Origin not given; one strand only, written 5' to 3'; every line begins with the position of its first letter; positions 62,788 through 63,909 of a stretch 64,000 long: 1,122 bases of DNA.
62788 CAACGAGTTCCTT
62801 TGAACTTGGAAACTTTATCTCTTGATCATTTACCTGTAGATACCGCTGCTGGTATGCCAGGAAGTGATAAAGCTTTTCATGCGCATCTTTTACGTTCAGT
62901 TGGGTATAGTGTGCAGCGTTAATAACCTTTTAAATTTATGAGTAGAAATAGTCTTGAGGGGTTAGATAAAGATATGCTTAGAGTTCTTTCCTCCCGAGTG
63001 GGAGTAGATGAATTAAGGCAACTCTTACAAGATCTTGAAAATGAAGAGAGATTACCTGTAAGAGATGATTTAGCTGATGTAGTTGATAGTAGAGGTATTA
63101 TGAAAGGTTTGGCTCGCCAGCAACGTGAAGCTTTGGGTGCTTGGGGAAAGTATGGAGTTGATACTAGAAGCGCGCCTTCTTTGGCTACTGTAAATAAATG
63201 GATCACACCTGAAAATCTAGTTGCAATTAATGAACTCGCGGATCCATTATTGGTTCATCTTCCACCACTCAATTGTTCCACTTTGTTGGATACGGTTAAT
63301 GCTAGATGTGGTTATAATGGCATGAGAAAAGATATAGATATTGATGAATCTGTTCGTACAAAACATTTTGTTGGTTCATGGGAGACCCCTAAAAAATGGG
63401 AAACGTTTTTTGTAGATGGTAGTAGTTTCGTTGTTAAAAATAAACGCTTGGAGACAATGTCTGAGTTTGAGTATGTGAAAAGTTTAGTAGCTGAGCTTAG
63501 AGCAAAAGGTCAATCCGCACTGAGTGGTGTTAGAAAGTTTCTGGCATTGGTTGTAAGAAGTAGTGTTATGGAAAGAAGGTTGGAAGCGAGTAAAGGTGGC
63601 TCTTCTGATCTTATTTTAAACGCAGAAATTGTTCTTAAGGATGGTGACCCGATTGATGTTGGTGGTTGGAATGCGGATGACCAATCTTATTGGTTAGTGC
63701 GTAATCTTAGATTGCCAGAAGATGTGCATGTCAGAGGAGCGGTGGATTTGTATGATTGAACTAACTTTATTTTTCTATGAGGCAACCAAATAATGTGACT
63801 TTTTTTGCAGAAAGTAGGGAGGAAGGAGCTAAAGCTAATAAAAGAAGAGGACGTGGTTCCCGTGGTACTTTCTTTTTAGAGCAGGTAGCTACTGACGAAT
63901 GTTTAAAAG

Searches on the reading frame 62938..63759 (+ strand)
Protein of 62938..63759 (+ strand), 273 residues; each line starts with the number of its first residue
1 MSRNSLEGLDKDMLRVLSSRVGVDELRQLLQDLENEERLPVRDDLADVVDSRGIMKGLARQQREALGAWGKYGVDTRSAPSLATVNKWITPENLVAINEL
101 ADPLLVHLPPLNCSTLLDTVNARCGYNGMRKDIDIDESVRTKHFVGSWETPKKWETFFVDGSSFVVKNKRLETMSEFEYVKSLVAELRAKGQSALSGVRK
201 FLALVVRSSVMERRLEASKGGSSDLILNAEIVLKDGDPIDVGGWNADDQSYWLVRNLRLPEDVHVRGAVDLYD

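Call 99: find_encoding_contigs(protein=window:62938-63759:+, flank=10000, max_places=2)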
Protein window:62938-63759:+ (273 aa): 2 contigs read that carry it; 1 place shown.
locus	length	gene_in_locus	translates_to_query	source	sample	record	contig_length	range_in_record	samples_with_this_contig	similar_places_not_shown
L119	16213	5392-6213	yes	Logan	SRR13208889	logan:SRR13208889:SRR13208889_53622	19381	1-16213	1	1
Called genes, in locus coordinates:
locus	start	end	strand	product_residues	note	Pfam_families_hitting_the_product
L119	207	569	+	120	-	PF05635:23S_rRNA_IVP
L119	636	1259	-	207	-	-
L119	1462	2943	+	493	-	PF08323:Glyco_transf_5, PF13439:Glyco_transf_4 (faint), PF00534:Glycos_transf_1, PF20706:GT4-conflict (weak), PF13692:Glyco_trans_1_4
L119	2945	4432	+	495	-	PF03065:Glyco_hydro_57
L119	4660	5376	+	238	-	-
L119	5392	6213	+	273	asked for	-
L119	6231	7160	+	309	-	-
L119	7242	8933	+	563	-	-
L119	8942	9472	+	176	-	PF00293:NUDIX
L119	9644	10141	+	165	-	-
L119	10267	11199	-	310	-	-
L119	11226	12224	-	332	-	-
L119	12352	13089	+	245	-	-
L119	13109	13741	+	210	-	-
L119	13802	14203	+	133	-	PF00903:Glyoxalase, PF22677:Ble-like_N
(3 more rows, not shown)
